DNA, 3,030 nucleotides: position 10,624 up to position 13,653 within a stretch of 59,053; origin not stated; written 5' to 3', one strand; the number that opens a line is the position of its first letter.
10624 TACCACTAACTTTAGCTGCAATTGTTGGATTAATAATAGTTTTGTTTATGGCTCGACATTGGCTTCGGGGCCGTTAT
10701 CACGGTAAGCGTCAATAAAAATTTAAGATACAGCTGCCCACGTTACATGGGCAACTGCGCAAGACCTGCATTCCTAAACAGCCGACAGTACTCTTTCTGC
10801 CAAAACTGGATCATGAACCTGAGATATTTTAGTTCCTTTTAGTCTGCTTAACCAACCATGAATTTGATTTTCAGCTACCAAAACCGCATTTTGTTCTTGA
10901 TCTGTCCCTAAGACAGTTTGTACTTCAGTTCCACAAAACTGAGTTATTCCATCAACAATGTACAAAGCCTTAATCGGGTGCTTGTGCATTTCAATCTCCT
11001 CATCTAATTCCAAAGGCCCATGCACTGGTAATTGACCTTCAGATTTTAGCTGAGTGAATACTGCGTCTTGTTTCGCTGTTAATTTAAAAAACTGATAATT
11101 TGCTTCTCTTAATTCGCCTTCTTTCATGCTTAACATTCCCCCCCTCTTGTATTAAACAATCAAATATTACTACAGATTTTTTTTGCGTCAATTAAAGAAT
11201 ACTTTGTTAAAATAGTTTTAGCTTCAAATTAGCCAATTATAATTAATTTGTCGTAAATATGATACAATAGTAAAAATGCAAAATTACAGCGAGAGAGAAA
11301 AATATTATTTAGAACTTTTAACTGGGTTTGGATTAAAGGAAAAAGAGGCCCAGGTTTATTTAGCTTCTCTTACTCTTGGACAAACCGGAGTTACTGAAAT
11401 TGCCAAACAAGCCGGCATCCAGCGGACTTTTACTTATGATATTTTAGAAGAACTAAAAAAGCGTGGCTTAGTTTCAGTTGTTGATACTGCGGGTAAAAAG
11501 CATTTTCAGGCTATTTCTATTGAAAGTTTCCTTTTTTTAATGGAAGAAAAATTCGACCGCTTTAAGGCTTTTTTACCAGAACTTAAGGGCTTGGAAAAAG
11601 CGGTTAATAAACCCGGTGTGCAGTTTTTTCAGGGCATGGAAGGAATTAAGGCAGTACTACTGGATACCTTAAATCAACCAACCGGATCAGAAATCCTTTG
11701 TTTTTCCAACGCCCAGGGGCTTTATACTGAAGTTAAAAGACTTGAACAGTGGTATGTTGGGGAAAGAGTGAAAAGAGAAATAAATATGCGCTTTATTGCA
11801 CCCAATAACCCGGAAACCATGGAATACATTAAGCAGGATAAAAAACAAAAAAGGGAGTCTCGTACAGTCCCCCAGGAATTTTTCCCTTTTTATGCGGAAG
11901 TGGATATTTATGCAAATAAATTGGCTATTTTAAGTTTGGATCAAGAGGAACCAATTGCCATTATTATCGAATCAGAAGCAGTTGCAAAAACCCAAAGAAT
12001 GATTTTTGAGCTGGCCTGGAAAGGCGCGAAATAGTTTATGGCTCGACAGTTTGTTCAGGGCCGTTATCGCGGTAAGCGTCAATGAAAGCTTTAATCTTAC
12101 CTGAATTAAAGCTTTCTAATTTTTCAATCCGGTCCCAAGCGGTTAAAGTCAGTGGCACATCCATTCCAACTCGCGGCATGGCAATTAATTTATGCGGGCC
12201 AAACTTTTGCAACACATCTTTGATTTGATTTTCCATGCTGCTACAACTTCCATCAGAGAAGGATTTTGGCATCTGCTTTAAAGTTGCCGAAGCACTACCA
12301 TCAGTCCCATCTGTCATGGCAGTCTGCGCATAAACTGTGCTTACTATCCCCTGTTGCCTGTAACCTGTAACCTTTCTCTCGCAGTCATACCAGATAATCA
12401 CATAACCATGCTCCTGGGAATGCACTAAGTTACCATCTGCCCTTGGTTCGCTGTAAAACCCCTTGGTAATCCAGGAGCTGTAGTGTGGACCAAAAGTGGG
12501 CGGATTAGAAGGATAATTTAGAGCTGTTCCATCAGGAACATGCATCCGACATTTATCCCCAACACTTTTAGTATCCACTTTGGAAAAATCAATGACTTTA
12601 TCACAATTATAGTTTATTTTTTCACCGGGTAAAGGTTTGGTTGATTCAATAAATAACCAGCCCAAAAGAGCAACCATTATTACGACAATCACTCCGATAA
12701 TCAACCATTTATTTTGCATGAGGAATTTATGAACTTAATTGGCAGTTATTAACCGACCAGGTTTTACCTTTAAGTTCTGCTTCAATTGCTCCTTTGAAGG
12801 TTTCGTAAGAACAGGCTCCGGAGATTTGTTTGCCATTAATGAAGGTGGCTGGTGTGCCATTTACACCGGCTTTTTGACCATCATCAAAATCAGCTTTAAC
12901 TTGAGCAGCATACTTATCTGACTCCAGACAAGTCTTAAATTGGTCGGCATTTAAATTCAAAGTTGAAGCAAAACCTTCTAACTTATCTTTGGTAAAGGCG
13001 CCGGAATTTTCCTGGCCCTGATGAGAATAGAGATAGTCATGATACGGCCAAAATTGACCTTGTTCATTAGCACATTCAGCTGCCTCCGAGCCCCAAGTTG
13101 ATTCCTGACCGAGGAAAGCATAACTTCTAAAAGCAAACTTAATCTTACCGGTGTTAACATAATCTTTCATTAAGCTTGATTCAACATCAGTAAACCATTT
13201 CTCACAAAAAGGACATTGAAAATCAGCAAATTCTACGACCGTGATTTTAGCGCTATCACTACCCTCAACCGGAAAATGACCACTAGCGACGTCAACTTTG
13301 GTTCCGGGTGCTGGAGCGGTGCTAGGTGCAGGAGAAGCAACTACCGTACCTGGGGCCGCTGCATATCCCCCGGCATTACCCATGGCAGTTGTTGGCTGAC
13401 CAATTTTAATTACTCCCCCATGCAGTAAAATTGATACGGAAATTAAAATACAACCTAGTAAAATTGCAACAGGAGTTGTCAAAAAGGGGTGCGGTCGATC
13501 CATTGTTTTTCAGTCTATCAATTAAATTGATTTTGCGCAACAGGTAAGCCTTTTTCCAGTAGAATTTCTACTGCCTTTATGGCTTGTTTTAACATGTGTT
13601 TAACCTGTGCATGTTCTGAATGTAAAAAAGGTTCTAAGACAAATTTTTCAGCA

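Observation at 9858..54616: The same GC-rich heptanucleotide tract (CCTGTTG)n is embedded in-frame in at least eight unrelated, mostly essential genes with a constant DNA polarity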

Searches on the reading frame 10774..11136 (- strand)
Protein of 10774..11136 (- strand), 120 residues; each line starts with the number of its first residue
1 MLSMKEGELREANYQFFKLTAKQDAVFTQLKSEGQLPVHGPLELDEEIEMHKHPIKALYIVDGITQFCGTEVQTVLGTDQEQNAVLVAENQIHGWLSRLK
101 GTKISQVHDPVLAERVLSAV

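Call 46: search_protein_families(library=pfam, proteins=[window:10774-11136:-], max_evalue=0.0001)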
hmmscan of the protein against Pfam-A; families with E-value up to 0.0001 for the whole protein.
window:10774-11136:- (120 aa): 0 families

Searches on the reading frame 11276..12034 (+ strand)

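Call 46: search_protein_families(library=pfam, proteins=[window:11276-12034:+], max_evalue=0.0001)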
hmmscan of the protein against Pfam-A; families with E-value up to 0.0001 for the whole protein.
window:11276-12034:+ (252 aa): 1 family
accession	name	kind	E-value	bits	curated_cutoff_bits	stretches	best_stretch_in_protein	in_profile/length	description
PF01978.25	TrmB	-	3.2e-14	53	25.6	1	15-82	1-67/68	Sugar-specific transcriptional regulator TrmB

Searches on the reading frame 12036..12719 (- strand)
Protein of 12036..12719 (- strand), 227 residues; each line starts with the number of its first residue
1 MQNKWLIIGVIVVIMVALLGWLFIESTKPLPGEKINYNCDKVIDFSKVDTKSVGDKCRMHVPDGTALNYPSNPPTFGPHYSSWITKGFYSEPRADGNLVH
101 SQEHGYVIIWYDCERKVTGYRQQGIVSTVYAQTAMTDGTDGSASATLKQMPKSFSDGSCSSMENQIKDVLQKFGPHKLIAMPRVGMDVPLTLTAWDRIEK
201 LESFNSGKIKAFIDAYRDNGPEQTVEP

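Call 6: search_protein_families(library=pfam, proteins=[window:12036-12719:-])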
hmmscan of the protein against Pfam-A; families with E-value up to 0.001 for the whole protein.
window:12036-12719:- (227 aa): 1 family
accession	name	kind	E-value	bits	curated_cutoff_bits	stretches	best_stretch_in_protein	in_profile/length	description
PF11303.13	DUF3105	-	3e-24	86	25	2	60-115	1-58/130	Protein of unknown function (DUF3105)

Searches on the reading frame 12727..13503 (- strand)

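Call 47: search_protein_families(library=pfam, proteins=[window:12727-13503:-], max_evalue=0.0001)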
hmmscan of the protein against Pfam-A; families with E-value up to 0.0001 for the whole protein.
window:12727-13503:- (258 aa): 2 families
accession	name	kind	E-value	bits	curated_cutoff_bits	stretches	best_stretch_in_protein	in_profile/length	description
PF13462.12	Thioredoxin_4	-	3.5e-39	135.1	23.2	1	79-242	7-165/165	Thioredoxin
PF01323.26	DSBA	-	1.1e-19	71.4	25.6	1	165-240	115-190/191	DSBA-like thioredoxin domain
